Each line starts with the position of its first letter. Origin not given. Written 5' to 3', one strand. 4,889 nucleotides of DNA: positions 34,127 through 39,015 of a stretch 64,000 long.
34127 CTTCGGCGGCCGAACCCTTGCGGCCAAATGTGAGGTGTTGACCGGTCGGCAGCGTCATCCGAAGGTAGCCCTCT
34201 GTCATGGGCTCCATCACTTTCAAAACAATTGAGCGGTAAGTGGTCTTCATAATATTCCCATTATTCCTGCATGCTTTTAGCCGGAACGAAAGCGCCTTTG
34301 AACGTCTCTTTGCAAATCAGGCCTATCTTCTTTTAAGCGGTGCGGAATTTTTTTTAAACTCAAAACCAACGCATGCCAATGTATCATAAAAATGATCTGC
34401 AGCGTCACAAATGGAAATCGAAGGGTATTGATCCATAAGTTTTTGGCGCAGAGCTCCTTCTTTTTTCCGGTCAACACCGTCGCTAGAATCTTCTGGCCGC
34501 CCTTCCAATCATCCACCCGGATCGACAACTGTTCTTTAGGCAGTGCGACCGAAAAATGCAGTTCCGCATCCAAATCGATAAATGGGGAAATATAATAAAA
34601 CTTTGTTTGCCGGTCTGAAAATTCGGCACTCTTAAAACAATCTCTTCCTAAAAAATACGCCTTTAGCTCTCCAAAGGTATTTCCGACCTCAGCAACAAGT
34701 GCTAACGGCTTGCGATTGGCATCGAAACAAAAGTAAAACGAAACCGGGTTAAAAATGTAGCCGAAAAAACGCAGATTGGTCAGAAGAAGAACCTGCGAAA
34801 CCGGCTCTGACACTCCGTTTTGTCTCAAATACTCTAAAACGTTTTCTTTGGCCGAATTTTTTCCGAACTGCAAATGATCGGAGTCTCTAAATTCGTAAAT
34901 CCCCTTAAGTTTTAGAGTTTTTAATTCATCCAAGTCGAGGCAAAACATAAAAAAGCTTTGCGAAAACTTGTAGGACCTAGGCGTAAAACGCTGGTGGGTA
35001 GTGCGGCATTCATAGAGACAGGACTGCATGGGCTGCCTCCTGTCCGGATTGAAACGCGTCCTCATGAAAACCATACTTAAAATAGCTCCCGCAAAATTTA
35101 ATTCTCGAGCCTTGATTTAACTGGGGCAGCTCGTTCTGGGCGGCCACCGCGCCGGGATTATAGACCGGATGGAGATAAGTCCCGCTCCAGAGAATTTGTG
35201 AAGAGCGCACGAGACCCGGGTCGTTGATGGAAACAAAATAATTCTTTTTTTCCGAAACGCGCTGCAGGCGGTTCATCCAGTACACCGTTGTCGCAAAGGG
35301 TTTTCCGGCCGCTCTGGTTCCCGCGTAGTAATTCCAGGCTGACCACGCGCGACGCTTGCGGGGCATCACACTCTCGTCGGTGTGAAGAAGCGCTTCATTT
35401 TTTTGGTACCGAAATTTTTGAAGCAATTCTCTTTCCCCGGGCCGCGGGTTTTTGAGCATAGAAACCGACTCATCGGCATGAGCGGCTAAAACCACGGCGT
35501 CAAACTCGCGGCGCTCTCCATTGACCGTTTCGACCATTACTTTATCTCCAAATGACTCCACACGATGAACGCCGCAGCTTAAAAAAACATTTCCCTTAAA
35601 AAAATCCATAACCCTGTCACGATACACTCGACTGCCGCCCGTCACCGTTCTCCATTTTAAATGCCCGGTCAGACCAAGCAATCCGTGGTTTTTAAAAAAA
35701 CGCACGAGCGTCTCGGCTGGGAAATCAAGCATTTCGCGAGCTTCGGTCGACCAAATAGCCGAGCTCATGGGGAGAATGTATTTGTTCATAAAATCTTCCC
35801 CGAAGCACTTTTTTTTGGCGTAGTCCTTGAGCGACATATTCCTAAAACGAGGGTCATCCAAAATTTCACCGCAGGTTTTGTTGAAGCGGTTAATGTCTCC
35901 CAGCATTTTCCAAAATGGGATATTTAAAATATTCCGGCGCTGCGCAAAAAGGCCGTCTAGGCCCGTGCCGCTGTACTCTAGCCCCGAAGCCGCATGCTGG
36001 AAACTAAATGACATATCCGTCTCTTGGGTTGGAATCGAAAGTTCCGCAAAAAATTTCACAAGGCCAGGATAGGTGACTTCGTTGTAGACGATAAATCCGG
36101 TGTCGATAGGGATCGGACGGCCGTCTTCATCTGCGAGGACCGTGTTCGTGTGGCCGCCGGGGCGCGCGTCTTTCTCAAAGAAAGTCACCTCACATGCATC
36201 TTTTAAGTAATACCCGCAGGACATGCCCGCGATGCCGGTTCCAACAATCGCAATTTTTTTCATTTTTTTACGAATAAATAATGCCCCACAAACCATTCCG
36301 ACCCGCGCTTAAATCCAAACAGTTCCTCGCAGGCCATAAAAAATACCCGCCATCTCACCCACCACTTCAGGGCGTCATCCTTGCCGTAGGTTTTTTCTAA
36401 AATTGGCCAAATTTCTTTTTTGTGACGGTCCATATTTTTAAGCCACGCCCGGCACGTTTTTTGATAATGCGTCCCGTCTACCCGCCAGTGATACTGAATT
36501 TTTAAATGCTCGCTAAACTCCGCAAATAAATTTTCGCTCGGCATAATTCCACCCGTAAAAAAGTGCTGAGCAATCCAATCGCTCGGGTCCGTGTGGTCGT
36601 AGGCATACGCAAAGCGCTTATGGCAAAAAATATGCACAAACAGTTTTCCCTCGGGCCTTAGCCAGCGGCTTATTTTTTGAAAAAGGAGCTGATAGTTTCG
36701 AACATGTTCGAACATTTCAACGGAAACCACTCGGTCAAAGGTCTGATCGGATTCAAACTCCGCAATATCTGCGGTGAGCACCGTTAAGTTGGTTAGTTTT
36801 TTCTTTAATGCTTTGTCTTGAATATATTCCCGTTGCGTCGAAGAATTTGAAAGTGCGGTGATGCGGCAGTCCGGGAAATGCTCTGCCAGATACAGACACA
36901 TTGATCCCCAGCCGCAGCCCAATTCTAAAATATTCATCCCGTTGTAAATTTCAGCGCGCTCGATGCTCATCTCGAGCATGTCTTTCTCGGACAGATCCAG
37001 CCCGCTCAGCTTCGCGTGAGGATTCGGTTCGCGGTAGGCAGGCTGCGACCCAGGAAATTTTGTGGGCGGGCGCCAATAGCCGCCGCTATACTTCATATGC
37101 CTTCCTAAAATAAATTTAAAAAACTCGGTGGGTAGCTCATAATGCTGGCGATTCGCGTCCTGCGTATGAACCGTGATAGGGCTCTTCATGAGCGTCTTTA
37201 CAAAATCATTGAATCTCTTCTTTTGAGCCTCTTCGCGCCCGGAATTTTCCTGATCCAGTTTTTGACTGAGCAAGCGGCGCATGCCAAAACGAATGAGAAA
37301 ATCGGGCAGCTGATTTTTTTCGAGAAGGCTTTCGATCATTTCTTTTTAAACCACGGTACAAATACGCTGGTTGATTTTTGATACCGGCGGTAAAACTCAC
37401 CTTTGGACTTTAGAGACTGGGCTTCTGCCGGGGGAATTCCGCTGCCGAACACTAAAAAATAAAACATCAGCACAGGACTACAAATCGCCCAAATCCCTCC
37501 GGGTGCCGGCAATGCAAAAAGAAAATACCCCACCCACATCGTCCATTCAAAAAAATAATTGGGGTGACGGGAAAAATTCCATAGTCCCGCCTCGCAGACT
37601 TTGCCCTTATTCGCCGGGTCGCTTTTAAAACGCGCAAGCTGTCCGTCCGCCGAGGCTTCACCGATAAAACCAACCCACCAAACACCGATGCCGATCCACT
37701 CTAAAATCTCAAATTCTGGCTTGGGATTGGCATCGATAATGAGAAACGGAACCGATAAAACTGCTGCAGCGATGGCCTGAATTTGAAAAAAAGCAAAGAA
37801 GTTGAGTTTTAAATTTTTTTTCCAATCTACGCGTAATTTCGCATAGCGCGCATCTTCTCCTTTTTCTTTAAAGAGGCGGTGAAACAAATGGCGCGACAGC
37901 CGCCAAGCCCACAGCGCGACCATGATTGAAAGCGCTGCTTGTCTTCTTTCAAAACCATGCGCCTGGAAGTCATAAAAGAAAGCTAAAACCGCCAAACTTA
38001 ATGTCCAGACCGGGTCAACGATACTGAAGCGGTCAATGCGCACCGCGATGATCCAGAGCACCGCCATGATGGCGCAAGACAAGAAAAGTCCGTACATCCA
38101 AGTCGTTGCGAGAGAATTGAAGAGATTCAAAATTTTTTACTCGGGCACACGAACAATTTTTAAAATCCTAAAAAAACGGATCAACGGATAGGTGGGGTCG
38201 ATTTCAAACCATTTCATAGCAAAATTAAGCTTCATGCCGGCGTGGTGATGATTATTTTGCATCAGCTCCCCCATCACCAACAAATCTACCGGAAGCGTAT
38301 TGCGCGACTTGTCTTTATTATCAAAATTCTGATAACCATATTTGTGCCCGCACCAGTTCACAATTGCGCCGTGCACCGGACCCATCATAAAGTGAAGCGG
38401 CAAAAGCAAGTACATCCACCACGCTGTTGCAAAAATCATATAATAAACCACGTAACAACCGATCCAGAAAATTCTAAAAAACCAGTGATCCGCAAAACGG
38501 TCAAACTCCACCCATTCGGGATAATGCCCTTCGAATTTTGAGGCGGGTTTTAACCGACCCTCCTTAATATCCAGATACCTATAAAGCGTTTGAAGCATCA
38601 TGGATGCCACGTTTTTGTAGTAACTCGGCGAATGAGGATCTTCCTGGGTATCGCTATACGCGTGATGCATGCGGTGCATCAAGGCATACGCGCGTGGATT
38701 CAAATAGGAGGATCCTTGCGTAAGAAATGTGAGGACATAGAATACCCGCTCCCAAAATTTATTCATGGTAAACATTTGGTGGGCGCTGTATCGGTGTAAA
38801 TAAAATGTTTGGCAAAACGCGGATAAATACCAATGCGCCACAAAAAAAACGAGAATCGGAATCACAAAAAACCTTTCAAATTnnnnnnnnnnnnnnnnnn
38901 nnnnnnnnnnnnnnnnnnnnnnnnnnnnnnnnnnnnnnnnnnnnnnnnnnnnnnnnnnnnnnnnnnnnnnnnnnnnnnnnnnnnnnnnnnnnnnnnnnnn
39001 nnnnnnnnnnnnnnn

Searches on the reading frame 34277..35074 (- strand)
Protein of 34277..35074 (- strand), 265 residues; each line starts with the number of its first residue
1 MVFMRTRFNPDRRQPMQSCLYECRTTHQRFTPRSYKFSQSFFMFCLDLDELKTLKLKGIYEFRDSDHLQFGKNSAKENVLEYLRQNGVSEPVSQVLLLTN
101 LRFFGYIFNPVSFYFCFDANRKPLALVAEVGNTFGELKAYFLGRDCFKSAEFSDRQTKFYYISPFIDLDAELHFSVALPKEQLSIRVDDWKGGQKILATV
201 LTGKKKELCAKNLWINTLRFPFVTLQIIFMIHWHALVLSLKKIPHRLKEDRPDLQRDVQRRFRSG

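Call 45: search_protein_families(library=pfam, proteins=[window:34277-35074:-], max_evalue=0.00001)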
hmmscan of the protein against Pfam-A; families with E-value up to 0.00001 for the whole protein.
window:34277-35074:- (265 aa): 1 family
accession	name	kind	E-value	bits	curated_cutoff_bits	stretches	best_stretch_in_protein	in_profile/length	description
PF07103.16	DUF1365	-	2.2e-60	204.6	25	1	20-246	1-230/235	Protein of unknown function (DUF1365)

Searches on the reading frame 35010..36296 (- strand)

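Call 45: search_protein_families(library=pfam, proteins=[window:35010-36296:-], max_evalue=0.00001)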
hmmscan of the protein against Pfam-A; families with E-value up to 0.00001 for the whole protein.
window:35010-36296:- (428 aa): 3 families
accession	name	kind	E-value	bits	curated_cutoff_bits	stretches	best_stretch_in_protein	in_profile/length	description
PF01593.30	Amino_oxidase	-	4.6e-21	76.1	19.8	1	22-297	1-281/443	Flavin containing amine oxidoreductase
PF13450.12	NAD_binding_8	-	3e-11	43.9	21.9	1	17-86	1-68/68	NAD(P)-binding Rossmann-like domain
PF01266.30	DAO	-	5.5e-07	29.9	27.9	0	14-50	1-38/353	FAD dependent oxidoreductase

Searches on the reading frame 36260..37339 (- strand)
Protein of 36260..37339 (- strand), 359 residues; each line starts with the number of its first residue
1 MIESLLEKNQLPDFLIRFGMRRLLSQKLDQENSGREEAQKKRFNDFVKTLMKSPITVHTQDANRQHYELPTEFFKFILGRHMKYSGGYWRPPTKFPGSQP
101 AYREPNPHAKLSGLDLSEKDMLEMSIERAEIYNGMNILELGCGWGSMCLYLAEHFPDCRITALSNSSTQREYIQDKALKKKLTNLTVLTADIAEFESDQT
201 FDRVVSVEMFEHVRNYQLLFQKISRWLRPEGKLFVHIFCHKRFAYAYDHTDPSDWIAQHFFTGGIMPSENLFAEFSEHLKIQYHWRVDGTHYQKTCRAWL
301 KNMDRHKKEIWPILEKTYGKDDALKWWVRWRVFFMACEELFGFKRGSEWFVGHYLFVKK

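Call 45: search_protein_families(library=pfam, proteins=[window:36260-37339:-], max_evalue=0.00001)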
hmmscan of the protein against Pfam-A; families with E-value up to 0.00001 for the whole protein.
window:36260-37339:- (359 aa): 9 families
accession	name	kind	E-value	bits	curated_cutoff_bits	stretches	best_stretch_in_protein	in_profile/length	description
PF02353.26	CMAS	-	2e-37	129.5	27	1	60-341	7-263/273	Mycolic acid cyclopropane synthetase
PF13649.12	Methyltransf_25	-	6.9e-18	65.6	27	1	137-231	1-97/97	Methyltransferase domain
PF08241.18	Methyltransf_11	-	7.4e-17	62.2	21.2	1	138-235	1-95/95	Methyltransferase domain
PF13847.12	Methyltransf_31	-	1.9e-15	57.3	27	1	133-239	3-113/145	Methyltransferase domain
PF13489.12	Methyltransf_23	-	8.1e-14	52.1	27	1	132-240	21-121/164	Methyltransferase domain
PF08242.18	Methyltransf_12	-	4.2e-13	50.3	30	1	138-233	1-98/98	Methyltransferase domain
PF05175.20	MTS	-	4.3e-07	30.2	23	1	134-235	32-138/170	Methyltransferase small domain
PF02390.23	Methyltransf_4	-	1.6e-06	28.2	24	1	136-195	4-63/173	Putative methyltransferase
PF03848.20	TehB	-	9.9e-06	25.6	20.4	0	126-212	23-107/193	Tellurite resistance protein TehB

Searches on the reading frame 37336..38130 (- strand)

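Call 45: search_protein_families(library=pfam, proteins=[window:37336-38130:-], max_evalue=0.00001)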
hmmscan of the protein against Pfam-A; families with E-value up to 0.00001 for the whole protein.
window:37336-38130:- (264 aa): 2 families
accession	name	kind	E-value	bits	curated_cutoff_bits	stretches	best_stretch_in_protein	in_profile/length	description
PF06966.17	DUF1295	-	5.9e-71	239.1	20.4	1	25-254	1-235/235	Protein of unknown function (DUF1295)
PF02544.21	Steroid_dh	-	5.8e-10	39.8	22.6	1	145-223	43-115/150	3-oxo-5-alpha-steroid 4-dehydrogenase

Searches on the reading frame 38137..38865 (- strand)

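Call 45: search_protein_families(library=pfam, proteins=[window:38137-38865:-], max_evalue=0.00001)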
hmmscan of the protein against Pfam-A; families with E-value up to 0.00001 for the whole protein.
window:38137-38865:- (242 aa): 1 family
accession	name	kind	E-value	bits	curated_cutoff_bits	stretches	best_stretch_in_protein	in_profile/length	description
PF00487.30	FA_desaturase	-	4.6e-16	59.8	29.7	1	7-229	10-238/253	Fatty acid desaturase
